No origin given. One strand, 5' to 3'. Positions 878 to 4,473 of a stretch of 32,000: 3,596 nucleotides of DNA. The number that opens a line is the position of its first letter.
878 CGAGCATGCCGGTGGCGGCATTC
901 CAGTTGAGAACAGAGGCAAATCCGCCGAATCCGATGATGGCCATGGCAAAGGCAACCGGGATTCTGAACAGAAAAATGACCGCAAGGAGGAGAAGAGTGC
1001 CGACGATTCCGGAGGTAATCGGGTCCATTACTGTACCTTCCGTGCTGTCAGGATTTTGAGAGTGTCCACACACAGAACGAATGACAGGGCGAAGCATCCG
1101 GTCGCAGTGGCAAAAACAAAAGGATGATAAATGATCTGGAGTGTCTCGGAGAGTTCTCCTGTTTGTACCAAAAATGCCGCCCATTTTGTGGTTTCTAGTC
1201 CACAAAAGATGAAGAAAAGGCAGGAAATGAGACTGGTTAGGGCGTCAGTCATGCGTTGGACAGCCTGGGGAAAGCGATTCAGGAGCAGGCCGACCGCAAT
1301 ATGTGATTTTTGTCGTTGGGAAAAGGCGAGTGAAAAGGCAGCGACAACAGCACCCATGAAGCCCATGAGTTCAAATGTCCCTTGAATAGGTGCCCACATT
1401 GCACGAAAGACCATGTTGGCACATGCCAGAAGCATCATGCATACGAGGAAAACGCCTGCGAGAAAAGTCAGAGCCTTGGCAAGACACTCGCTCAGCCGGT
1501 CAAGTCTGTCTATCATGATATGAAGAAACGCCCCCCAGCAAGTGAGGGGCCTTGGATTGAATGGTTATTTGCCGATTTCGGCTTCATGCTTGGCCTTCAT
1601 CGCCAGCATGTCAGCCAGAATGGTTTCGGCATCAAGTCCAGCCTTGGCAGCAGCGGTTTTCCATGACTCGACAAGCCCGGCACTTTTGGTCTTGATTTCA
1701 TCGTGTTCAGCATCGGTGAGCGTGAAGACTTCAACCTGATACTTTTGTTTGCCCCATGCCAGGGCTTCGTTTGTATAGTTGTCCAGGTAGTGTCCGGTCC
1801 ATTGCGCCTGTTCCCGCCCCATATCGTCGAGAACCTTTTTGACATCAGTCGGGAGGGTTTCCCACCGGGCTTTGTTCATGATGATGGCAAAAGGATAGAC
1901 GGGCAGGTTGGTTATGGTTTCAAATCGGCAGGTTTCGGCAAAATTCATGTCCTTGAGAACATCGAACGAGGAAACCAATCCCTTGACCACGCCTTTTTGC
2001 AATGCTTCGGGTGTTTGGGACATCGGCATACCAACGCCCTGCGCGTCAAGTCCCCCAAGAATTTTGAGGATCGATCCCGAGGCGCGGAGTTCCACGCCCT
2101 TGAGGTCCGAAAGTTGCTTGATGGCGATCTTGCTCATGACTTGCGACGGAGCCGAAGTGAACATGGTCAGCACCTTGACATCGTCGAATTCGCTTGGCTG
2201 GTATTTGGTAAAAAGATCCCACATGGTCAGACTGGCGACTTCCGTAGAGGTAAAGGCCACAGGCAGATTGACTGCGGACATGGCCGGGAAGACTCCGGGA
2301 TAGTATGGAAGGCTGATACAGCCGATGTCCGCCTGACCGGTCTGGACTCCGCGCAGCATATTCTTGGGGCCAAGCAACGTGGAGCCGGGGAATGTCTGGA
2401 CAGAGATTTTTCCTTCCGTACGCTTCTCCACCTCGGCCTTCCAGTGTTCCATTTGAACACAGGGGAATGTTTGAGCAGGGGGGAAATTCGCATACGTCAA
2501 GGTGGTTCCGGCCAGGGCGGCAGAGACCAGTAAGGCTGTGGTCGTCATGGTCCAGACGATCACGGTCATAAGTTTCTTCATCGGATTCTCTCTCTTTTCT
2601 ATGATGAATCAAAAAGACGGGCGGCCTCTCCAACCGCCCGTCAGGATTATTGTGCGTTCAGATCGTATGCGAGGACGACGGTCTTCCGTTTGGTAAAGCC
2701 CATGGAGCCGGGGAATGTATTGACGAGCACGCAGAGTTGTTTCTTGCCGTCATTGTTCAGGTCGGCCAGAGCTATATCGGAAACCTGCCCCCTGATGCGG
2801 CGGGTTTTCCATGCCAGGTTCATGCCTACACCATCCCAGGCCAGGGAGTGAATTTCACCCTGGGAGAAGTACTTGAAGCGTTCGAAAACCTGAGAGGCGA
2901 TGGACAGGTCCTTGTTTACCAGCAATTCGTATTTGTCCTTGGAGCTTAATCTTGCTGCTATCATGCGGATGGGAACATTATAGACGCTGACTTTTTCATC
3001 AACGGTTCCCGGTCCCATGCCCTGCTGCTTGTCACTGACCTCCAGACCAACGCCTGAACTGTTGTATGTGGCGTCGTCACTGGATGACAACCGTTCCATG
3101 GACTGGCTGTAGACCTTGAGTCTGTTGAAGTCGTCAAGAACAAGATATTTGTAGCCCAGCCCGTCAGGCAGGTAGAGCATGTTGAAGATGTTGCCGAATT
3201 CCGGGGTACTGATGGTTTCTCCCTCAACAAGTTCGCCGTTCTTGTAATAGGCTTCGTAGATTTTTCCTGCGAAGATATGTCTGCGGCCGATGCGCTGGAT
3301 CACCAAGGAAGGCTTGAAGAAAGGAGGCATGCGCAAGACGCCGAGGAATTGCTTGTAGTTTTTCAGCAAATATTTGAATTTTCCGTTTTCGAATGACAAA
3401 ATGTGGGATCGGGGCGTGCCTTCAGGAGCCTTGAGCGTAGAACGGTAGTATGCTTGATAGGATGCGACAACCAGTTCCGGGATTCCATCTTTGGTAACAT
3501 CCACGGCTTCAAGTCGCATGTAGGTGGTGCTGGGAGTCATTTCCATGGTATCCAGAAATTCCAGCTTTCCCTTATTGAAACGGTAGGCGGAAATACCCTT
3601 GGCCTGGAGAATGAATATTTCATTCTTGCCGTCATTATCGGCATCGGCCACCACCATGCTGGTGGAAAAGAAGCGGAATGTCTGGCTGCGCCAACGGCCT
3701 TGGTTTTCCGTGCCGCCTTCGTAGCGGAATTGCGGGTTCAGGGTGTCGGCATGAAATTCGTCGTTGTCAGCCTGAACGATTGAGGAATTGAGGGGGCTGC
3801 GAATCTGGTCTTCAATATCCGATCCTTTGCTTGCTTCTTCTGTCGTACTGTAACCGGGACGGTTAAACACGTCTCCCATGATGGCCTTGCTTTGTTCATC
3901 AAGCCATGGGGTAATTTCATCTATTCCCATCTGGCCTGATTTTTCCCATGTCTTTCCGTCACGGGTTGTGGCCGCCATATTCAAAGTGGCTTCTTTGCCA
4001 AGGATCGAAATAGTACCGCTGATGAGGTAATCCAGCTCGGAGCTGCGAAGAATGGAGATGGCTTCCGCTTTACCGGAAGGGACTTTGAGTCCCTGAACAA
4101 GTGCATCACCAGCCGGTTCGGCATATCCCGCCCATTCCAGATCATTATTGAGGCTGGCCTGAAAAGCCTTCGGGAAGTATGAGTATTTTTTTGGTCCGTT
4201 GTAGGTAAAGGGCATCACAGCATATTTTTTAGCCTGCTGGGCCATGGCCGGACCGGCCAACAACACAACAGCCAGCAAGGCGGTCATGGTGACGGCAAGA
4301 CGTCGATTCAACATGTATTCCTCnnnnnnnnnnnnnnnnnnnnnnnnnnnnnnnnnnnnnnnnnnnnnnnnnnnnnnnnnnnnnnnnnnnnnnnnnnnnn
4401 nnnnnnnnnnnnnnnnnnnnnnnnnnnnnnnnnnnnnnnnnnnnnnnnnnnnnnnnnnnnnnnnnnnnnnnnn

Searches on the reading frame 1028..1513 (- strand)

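Call 74: search_protein_families(library=pfam, proteins=[window:1028-1513:-], max_evalue=0.001)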
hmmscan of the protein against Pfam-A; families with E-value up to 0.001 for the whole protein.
window:1028-1513:- (161 aa): 1 family
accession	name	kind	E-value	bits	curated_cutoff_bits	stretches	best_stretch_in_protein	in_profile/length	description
PF04290.18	DctQ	-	1.3e-16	61.1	28.3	1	26-154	1-129/132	Tripartite ATP-independent periplasmic transporters, DctQ component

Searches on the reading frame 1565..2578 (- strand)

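Call 74: search_protein_families(library=pfam, proteins=[window:1565-2578:-], max_evalue=0.001)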
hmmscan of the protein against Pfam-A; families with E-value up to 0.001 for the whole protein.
window:1565-2578:- (337 aa): 1 family
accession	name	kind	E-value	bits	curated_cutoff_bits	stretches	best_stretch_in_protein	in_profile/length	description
PF03480.18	DctP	-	1.6e-41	142.9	23.4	1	42-305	14-281/286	Bacterial extracellular solute-binding protein, family 7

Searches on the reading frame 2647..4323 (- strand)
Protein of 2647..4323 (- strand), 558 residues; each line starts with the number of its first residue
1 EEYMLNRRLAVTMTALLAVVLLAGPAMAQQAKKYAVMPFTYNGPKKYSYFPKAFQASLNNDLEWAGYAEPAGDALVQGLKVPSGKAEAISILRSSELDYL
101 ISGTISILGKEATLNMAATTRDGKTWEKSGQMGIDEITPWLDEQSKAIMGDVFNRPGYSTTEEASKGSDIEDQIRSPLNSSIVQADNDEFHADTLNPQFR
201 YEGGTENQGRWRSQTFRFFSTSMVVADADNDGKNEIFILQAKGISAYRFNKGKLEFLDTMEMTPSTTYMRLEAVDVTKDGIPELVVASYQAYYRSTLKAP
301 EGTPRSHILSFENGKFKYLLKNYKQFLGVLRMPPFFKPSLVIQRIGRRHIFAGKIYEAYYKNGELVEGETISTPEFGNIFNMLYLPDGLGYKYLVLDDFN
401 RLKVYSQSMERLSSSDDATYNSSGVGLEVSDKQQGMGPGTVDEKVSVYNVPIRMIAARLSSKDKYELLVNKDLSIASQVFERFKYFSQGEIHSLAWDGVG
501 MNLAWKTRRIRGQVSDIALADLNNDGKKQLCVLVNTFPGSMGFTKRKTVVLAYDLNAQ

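Call 74: search_protein_families(library=pfam, proteins=[window:2647-4323:-], max_evalue=0.001)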
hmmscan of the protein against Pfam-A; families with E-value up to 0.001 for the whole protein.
window:2647-4323:- (558 aa): 3 families
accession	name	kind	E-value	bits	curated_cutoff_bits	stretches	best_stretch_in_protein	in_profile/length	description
PF13517.12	FG-GAP_3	-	5e-13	49.9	26.9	1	227-286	1-61/61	FG-GAP-like repeat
PF01839.29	FG-GAP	-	3.4e-07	30.5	22.1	0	273-292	7-26/37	FG-GAP repeat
PF16743.10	PliI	-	0.00052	20.1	27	0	511-540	56-84/123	Periplasmic lysozyme inhibitor of I-type lysozyme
